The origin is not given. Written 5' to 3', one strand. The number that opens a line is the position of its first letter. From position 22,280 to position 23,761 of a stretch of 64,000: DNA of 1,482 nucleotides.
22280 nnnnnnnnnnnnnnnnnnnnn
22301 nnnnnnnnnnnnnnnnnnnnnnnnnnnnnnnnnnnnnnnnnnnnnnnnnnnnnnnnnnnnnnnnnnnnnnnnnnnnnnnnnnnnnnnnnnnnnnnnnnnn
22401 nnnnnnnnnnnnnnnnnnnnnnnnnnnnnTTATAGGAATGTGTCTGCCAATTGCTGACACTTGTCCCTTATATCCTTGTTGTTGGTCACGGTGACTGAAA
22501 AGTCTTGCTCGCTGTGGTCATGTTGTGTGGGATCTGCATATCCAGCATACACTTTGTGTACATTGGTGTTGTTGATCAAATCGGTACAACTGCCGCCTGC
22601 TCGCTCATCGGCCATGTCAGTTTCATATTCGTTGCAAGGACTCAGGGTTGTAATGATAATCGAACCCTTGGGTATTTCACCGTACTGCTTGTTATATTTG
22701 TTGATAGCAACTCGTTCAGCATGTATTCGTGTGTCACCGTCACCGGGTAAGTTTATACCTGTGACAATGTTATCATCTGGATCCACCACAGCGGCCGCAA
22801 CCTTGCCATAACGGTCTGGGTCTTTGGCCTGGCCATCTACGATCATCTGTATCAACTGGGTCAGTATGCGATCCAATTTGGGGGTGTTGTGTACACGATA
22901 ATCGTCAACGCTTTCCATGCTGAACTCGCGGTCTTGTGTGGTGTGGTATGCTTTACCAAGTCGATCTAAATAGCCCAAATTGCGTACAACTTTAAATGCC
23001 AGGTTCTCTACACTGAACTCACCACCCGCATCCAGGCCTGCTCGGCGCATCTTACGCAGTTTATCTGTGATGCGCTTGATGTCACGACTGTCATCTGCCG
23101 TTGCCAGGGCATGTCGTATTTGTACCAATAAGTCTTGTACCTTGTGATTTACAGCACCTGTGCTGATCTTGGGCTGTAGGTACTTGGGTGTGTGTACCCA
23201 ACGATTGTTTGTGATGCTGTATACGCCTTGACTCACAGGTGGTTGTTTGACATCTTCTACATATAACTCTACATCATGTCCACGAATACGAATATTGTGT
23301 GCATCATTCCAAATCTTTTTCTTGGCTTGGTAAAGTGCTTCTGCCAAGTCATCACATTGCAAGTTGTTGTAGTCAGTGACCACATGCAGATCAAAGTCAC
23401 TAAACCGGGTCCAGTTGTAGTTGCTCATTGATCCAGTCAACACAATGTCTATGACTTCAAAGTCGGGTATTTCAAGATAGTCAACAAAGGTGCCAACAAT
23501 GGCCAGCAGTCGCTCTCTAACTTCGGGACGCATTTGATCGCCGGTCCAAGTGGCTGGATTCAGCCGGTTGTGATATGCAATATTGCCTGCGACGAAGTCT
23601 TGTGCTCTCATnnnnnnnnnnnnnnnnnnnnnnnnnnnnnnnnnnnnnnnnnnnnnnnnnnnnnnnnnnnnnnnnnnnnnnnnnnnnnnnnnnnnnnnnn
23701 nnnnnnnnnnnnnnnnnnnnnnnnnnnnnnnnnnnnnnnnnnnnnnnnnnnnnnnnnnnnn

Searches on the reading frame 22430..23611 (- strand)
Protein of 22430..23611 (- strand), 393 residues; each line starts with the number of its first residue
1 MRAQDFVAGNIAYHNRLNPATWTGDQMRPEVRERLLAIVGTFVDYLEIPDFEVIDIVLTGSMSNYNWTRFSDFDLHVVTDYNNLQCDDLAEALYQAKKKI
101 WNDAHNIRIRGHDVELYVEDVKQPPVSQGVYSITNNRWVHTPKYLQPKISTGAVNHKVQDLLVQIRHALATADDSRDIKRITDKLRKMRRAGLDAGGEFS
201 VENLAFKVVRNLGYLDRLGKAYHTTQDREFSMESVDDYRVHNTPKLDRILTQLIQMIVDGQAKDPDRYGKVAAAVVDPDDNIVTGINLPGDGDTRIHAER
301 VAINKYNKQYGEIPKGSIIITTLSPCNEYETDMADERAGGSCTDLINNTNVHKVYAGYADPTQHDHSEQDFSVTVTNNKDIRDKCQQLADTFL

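Call 52: search_protein_families(library=phrogs, proteins=[window:22430-23611:-], max_evalue=0.00001)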
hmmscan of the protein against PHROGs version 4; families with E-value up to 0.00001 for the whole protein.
window:22430-23611:- (393 aa): 1 family
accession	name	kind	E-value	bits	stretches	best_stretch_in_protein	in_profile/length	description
phrog_36119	-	unknown function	1.2e-52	179.7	1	11-231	19-246/247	-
